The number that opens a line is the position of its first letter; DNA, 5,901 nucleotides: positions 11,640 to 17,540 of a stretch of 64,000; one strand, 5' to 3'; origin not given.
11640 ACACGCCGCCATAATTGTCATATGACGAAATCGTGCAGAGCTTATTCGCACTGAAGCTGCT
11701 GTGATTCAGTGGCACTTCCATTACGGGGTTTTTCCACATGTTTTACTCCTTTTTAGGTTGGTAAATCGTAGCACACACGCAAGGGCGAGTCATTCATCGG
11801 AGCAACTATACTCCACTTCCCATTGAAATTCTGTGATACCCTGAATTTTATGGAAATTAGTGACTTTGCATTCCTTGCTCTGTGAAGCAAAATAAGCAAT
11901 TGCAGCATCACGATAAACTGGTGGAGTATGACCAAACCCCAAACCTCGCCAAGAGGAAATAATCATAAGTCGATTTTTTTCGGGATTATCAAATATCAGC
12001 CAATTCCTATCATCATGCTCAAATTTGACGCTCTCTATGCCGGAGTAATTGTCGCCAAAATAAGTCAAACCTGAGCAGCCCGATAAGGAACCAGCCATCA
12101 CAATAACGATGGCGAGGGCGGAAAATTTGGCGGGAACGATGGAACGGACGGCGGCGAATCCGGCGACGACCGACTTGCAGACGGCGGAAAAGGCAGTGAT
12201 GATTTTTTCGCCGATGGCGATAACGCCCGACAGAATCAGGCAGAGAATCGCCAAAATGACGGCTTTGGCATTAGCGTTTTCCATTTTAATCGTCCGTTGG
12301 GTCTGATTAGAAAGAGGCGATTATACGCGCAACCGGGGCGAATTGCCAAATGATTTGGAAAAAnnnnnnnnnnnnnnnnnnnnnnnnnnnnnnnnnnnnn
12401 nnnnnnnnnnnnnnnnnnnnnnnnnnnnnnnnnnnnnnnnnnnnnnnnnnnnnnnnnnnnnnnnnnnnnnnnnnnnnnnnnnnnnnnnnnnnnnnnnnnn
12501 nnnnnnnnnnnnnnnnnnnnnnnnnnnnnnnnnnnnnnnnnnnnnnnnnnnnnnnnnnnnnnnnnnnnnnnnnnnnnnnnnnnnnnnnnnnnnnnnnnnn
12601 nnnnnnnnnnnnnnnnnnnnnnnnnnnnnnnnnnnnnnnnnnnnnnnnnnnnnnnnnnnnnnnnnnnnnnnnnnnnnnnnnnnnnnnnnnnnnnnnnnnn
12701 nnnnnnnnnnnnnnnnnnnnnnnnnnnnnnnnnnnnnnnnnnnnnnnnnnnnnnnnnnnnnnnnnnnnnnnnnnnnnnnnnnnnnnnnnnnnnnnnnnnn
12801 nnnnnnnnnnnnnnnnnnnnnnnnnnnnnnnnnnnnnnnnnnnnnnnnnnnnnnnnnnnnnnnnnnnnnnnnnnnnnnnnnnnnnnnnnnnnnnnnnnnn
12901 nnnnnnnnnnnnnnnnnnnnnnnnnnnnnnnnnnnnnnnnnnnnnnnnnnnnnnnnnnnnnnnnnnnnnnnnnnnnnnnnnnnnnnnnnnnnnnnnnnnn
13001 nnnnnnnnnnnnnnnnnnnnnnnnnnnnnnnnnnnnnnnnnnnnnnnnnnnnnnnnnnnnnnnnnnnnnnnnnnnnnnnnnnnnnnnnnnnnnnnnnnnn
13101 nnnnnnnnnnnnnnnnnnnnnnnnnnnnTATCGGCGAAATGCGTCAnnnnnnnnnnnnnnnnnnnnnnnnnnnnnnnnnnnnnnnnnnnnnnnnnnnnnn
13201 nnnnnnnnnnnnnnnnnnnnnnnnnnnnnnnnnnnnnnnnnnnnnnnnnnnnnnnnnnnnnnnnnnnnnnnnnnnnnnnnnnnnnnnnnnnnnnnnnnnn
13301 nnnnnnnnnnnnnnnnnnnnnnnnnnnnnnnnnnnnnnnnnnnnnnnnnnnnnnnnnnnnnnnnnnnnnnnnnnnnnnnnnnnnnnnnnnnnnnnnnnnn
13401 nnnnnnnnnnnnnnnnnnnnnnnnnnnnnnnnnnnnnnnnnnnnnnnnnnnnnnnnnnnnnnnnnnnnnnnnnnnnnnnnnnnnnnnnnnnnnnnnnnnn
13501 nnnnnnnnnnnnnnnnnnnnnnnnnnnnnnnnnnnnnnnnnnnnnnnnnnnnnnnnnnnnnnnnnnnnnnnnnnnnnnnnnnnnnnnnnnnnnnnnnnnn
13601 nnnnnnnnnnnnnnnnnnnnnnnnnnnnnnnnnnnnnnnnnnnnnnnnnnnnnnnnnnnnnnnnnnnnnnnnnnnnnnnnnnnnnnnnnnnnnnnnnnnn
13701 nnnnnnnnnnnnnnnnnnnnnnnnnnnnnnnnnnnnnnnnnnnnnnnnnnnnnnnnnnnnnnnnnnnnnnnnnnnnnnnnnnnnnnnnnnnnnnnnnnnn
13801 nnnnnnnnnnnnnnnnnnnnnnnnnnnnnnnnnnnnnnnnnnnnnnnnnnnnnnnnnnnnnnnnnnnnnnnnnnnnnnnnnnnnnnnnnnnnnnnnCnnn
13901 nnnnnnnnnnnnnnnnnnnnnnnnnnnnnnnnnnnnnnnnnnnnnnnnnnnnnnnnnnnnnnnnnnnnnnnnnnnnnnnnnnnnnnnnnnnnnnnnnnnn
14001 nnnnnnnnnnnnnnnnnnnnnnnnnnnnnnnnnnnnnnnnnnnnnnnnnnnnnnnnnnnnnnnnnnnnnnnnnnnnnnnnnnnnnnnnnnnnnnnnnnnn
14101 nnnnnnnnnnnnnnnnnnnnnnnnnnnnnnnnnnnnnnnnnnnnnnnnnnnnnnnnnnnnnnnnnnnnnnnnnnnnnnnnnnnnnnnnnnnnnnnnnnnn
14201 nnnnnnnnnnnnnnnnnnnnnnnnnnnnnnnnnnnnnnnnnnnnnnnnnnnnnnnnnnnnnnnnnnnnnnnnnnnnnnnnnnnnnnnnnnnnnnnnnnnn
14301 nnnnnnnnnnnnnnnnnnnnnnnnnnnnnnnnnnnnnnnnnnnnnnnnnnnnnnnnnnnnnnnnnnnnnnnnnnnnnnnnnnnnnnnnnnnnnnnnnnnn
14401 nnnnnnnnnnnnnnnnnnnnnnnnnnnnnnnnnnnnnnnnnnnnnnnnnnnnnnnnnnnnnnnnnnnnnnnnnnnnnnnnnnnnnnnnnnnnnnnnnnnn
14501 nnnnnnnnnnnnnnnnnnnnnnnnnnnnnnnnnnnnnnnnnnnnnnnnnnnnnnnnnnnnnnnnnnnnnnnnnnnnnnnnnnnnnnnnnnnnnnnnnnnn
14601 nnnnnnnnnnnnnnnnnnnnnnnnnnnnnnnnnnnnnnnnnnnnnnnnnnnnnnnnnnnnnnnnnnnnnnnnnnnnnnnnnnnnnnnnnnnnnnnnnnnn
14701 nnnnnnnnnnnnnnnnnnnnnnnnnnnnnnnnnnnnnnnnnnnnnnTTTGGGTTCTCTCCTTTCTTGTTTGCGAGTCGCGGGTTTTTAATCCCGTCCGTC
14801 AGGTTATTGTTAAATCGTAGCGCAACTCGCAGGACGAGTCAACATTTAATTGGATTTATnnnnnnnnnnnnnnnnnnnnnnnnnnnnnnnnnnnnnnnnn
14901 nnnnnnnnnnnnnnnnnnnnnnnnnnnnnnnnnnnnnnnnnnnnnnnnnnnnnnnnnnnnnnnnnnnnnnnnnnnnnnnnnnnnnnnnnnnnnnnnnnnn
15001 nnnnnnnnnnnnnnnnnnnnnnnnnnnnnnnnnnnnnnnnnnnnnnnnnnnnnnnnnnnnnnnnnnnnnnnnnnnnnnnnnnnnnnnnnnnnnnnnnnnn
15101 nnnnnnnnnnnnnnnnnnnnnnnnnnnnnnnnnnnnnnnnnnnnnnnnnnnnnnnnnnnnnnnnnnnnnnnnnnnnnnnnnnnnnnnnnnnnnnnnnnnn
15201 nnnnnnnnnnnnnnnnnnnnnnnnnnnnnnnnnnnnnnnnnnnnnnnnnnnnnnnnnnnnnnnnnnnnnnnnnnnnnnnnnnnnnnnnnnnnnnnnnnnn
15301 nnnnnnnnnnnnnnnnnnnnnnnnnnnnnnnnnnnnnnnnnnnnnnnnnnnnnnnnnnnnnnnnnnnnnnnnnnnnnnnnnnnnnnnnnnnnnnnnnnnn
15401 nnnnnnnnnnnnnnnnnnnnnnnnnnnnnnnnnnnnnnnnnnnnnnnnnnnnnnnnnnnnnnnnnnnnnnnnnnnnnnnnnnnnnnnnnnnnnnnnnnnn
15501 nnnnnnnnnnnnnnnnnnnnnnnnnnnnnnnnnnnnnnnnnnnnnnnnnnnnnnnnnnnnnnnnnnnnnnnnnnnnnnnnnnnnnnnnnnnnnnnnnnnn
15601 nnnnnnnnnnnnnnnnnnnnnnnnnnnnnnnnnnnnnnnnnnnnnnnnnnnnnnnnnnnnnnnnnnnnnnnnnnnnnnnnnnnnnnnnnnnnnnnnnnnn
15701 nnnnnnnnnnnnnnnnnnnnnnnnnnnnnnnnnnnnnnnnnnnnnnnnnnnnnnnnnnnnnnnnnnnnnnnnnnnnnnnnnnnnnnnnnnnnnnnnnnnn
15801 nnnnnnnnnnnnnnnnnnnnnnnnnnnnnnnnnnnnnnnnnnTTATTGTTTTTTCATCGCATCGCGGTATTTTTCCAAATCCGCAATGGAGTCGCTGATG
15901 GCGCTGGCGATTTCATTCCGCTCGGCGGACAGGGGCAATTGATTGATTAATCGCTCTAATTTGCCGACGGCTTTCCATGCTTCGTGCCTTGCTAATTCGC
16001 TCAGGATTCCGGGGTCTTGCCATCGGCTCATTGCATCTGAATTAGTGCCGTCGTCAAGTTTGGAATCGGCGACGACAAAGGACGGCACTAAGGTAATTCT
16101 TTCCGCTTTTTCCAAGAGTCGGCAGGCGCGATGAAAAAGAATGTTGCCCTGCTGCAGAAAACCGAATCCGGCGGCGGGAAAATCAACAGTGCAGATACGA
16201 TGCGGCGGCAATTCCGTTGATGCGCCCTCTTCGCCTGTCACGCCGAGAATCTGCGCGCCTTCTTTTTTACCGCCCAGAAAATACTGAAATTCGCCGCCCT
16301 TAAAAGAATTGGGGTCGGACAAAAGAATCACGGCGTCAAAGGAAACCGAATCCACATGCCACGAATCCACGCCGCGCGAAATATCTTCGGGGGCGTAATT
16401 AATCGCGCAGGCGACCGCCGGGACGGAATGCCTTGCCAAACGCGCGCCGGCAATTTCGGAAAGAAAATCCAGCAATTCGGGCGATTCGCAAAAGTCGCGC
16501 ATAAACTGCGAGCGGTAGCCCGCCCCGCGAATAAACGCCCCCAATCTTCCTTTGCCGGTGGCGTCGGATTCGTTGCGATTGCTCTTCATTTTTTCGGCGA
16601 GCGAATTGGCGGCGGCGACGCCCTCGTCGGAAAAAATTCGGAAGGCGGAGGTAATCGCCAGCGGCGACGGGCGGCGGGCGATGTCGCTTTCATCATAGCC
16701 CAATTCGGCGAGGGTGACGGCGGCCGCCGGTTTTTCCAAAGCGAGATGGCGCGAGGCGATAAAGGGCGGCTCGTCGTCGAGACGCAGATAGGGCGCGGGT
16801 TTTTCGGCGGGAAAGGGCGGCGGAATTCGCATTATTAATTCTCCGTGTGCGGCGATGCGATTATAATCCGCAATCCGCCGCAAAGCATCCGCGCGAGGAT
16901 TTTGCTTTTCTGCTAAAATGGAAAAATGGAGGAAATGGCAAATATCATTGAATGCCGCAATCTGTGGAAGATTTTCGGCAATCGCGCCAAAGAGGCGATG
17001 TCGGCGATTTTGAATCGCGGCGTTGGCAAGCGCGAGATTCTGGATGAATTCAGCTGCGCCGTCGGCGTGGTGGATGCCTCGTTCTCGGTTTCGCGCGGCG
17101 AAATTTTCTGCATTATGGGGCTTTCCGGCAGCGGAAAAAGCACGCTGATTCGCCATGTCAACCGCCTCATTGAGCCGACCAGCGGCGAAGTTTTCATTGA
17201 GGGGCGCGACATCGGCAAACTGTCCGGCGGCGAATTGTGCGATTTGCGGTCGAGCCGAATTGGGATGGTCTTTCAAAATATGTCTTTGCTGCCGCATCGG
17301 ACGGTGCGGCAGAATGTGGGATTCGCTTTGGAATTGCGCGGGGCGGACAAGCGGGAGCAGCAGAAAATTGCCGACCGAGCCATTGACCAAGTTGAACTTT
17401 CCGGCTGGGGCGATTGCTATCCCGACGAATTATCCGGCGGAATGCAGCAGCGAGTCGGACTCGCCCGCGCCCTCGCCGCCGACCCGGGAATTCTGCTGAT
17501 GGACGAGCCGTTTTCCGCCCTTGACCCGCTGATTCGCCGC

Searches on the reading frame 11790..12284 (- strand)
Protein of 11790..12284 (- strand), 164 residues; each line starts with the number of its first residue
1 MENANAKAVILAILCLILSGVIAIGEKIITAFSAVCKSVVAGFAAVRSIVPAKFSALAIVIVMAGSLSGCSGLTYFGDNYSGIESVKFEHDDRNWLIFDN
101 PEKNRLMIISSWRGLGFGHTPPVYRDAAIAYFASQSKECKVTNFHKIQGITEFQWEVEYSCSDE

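Call 65: search_protein_families(library=pfam, proteins=[window:11790-12284:-], max_evalue=0.0001)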
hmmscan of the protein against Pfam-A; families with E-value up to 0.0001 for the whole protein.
window:11790-12284:- (164 aa): 0 families

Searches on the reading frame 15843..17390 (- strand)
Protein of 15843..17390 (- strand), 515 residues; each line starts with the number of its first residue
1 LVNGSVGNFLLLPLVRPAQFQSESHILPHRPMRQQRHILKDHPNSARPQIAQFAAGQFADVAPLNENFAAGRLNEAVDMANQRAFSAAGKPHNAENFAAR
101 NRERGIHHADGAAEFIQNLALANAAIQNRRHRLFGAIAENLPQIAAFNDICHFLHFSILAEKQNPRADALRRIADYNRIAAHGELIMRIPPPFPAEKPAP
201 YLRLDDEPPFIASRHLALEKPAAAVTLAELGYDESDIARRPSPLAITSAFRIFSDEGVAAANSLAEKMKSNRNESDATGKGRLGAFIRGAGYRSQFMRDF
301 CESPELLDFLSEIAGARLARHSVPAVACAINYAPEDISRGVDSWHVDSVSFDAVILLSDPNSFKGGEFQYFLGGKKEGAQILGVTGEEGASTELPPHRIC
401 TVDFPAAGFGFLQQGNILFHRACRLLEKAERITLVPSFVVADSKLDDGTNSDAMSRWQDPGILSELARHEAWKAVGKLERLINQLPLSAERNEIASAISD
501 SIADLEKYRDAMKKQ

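Call 3: search_protein_families(library=pfam, proteins=[window:15843-17390:-])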
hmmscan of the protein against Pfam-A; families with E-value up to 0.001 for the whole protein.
window:15843-17390:- (515 aa): 1 family
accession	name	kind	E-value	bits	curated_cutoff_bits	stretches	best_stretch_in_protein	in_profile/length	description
PF23169.1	HalD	-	0.00035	20.5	26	1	294-439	74-209/228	Halogenase D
